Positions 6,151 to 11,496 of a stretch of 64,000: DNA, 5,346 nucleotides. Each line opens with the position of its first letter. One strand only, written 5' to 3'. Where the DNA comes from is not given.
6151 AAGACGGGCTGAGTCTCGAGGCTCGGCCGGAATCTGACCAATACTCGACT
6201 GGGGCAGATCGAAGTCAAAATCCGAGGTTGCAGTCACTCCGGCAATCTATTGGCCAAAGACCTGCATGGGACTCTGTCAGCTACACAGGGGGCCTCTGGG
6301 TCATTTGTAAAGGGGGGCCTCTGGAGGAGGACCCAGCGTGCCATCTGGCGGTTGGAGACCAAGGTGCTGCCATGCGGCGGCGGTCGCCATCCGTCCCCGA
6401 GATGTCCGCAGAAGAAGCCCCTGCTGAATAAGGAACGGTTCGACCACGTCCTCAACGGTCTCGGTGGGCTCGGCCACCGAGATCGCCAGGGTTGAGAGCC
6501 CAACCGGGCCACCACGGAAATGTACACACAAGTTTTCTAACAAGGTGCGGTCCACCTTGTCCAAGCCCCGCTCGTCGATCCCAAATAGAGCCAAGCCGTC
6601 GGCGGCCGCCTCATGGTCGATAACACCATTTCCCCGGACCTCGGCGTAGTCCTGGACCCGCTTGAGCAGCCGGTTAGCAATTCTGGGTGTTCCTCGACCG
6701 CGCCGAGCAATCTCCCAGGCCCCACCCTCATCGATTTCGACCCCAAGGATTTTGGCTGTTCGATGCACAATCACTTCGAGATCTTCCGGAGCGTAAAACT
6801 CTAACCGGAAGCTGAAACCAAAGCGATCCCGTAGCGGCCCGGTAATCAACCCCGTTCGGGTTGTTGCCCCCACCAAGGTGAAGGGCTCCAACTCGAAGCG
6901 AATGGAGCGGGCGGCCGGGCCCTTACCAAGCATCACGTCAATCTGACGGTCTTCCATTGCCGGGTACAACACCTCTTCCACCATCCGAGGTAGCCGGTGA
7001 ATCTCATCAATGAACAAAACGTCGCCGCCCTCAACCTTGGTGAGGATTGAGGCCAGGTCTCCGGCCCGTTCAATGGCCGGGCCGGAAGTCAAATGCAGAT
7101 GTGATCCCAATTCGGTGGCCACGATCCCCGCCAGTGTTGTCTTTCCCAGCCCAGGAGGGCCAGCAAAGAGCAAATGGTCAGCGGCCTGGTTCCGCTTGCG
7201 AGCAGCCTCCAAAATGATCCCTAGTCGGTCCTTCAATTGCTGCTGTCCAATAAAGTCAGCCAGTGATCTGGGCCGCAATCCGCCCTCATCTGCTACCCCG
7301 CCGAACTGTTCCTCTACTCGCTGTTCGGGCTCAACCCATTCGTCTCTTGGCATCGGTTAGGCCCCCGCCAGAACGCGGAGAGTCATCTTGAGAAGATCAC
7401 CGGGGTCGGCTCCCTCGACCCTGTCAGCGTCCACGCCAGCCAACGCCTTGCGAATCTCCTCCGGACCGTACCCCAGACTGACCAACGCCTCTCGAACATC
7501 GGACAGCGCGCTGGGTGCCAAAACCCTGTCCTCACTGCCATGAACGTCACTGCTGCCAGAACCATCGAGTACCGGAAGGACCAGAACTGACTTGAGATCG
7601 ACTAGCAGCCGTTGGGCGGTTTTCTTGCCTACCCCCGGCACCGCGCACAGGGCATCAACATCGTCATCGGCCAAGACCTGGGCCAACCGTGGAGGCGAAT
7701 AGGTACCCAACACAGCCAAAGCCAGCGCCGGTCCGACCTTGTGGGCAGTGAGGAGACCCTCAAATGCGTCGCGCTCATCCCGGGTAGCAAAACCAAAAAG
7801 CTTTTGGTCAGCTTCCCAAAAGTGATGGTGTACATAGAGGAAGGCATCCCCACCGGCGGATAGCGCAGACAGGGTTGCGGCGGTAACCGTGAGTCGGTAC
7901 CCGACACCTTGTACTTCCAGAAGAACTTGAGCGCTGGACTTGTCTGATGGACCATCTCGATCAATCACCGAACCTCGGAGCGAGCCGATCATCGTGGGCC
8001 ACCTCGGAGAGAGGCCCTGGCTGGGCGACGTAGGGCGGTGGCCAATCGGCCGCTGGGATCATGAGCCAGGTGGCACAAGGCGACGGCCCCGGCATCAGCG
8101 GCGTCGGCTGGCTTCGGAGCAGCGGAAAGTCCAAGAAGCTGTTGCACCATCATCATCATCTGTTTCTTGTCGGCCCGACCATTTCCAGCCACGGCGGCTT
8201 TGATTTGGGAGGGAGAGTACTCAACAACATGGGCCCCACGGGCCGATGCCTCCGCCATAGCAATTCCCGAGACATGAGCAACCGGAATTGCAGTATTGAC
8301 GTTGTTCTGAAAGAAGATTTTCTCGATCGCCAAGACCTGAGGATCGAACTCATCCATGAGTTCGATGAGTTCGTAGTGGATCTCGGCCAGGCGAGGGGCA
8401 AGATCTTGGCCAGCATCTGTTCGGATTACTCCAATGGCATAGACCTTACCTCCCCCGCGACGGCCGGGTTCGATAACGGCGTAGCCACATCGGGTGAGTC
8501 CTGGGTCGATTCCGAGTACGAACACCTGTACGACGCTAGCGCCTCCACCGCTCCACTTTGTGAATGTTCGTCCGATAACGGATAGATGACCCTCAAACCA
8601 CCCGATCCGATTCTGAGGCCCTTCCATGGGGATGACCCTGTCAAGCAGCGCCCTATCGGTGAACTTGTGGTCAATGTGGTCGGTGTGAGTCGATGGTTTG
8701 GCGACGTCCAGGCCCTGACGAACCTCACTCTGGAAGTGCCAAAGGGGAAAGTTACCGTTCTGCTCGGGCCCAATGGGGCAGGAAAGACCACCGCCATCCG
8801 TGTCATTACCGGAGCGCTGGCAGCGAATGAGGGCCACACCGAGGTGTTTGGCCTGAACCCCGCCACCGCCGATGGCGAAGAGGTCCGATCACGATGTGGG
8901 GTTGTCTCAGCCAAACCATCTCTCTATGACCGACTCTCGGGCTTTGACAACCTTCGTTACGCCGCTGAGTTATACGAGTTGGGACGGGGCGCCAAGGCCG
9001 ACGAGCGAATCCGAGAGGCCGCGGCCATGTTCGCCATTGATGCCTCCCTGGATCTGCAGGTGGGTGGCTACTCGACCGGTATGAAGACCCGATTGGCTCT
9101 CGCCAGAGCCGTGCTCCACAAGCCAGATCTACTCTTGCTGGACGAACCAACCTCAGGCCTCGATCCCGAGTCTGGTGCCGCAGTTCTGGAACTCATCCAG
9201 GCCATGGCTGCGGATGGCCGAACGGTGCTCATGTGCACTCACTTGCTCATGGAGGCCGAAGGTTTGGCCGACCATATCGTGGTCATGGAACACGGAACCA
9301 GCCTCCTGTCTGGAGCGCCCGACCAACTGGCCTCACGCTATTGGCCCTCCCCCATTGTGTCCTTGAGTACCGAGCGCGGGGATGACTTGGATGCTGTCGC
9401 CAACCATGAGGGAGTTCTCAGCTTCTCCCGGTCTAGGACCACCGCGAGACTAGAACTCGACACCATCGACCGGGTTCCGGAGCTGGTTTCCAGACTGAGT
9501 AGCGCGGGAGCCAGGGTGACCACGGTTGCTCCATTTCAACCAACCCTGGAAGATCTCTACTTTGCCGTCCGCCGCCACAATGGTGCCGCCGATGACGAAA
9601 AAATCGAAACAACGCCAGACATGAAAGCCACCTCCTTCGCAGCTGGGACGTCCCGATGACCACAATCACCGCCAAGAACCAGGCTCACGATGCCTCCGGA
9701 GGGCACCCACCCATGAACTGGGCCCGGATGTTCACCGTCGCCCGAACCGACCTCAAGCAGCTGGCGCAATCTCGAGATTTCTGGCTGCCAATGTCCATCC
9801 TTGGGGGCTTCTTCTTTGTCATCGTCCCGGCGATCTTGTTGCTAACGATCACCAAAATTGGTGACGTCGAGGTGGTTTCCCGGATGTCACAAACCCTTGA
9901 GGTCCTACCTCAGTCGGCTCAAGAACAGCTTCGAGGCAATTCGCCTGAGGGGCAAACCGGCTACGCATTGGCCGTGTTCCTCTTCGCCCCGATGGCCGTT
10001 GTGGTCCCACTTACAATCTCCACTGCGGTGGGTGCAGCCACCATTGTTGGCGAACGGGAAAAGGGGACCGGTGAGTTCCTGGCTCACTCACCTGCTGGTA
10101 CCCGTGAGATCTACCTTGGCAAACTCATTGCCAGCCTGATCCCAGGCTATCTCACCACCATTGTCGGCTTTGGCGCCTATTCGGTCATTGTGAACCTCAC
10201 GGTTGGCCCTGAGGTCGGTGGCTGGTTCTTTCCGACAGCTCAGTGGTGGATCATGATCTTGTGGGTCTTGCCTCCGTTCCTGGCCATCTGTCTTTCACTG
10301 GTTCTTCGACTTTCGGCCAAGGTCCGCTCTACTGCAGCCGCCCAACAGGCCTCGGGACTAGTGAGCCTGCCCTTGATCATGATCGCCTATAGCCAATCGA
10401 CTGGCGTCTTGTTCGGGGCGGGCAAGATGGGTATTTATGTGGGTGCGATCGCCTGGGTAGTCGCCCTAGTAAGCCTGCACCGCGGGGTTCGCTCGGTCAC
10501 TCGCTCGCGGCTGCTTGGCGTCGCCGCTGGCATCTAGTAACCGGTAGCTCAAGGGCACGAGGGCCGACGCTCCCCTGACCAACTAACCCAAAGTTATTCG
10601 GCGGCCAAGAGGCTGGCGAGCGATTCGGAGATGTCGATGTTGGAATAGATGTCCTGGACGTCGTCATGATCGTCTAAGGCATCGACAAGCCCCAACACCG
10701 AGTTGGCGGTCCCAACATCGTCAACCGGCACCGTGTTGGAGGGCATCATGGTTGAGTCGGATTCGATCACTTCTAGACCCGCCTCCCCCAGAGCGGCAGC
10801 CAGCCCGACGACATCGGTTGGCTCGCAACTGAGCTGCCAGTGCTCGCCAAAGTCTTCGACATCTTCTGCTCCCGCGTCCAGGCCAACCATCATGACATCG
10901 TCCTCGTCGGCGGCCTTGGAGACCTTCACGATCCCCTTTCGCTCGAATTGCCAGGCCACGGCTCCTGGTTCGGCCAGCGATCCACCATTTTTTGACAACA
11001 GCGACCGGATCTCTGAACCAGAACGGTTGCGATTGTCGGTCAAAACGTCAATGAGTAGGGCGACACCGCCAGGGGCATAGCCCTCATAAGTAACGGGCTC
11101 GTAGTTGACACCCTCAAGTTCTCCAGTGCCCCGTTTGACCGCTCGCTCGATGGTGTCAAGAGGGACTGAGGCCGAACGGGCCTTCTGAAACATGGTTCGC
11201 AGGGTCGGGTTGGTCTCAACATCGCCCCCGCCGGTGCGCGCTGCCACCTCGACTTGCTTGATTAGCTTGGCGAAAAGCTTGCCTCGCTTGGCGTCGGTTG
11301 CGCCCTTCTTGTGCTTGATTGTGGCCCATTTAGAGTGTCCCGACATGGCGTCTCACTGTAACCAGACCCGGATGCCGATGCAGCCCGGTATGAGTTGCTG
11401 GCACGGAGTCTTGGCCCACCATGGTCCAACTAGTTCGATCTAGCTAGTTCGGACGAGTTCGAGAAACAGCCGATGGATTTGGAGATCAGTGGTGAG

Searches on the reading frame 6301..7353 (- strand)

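Call 59: search_protein_families(library=pfam, proteins=[window:6301-7353:-], max_evalue=0.00001)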
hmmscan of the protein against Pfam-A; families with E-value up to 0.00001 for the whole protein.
window:6301-7353:- (350 aa): 6 families
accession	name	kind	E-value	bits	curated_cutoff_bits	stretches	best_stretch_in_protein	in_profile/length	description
PF05496.18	RuvB_N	-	2e-74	249.1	27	1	26-184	1-159/159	Holliday junction DNA helicase RuvB P-loop domain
PF17864.7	AAA_lid_4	-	2.7e-29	101.2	27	1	187-260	1-74/74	RuvB AAA lid domain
PF05491.19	RuvB_C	-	3.2e-22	78.7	24.7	1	261-331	1-71/72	RuvB C-terminal winged helix domain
PF00004.35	AAA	-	2.3e-18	67.4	21.2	1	61-184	1-129/131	ATPase family associated with various cellular activities (AAA)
PF07728.20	AAA_5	-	1.4e-08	35.3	22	1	60-178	1-139/139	AAA domain (dynein-related subfamily)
PF06068.19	TIP49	-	1.2e-06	28.4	23.8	1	32-89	24-81/347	TIP49 P-loop domain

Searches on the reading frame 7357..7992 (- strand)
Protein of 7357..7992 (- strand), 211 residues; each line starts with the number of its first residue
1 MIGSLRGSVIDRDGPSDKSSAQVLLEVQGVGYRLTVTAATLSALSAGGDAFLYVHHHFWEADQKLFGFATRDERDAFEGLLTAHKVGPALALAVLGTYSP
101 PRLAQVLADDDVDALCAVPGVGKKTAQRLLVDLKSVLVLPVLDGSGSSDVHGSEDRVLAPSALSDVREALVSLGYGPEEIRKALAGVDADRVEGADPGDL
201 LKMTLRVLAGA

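Call 59: search_protein_families(library=pfam, proteins=[window:7357-7992:-], max_evalue=0.00001)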
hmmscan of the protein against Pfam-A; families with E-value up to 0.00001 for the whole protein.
window:7357-7992:- (211 aa): 4 families
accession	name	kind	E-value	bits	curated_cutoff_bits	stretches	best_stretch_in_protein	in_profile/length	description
PF14520.12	HHH_5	-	5e-14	53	27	1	77-134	1-56/57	Helix-hairpin-helix domain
PF01330.27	RuvA_N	-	3.6e-13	49.8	23.6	1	1-67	1-61/61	RuvA N terminal domain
PF07499.19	RuvA_C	-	3.1e-09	37.6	24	1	162-208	2-46/47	RuvA, C-terminal domain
PF00633.29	HHH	-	1.7e-06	28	24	0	108-130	6-28/30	Helix-hairpin-helix motif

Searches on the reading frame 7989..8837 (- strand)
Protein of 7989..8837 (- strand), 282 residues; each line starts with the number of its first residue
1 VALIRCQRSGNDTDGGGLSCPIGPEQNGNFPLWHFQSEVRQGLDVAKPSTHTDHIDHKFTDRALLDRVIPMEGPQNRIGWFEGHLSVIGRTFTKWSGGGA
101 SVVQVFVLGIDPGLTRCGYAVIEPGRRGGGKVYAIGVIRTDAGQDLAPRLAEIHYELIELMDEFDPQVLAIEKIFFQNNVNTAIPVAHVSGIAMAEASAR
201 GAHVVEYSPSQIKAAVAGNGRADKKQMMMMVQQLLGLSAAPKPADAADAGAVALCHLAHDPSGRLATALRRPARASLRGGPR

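Call 59: search_protein_families(library=pfam, proteins=[window:7989-8837:-], max_evalue=0.00001)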
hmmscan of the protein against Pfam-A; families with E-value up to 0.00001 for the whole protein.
window:7989-8837:- (282 aa): 1 family
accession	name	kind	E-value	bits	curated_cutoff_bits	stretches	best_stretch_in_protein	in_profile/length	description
PF02075.23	RuvC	-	1.3e-45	155.4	22.2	1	107-256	1-148/148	Crossover junction endodeoxyribonuclease RuvC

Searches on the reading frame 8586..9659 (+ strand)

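Call 59: search_protein_families(library=pfam, proteins=[window:8586-9659:+], max_evalue=0.00001)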
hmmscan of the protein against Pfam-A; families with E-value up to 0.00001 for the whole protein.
window:8586-9659:+ (357 aa): 3 families
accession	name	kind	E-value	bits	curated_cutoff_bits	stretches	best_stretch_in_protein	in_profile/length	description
PF00005.33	ABC_tran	-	6.4e-28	98.5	25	1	44-190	1-137/137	ABC transporter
PF13304.12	AAA_21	-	1.5e-12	48.6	27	1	155-219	231-298/304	AAA domain, putative AbiEii toxin, Type IV TA system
PF13604.12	AAA_30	-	6.1e-06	26.5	27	0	55-108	19-70/191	AAA domain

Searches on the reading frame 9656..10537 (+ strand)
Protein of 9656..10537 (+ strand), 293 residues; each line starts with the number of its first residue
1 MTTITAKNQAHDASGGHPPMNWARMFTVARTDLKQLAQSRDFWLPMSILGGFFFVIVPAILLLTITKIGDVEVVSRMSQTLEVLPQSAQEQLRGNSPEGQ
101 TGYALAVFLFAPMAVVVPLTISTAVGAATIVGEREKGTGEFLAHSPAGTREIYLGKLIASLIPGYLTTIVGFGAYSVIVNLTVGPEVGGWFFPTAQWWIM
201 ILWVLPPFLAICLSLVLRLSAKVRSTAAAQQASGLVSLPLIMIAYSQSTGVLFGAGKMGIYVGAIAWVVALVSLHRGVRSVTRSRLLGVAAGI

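Call 59: search_protein_families(library=pfam, proteins=[window:9656-10537:+], max_evalue=0.00001)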
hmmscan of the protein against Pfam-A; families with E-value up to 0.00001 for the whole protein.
window:9656-10537:+ (293 aa): 2 families
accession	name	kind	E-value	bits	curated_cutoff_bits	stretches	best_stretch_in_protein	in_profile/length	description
PF12679.13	ABC2_membrane_2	-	8e-14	52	27.2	1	27-237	2-193/283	ABC-2 family transporter protein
PF12698.13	ABC2_membrane_3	-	2.7e-10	40.3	31.6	1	97-245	154-286/347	ABC-2 family transporter protein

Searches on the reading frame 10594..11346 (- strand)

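Call 59: search_protein_families(library=pfam, proteins=[window:10594-11346:-], max_evalue=0.00001)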
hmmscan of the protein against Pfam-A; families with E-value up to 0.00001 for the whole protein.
window:10594-11346:- (250 aa): 2 families
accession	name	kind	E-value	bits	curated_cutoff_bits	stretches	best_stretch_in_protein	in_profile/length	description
PF01709.26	Transcrip_reg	-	6.9e-53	179.1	27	1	82-237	1-160/160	TACO1/YebC second and third domain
PF20772.2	TACO1_YebC_N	-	1.2e-31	109.4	36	1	5-76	1-73/73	TACO1/YebC protein N-terminal domain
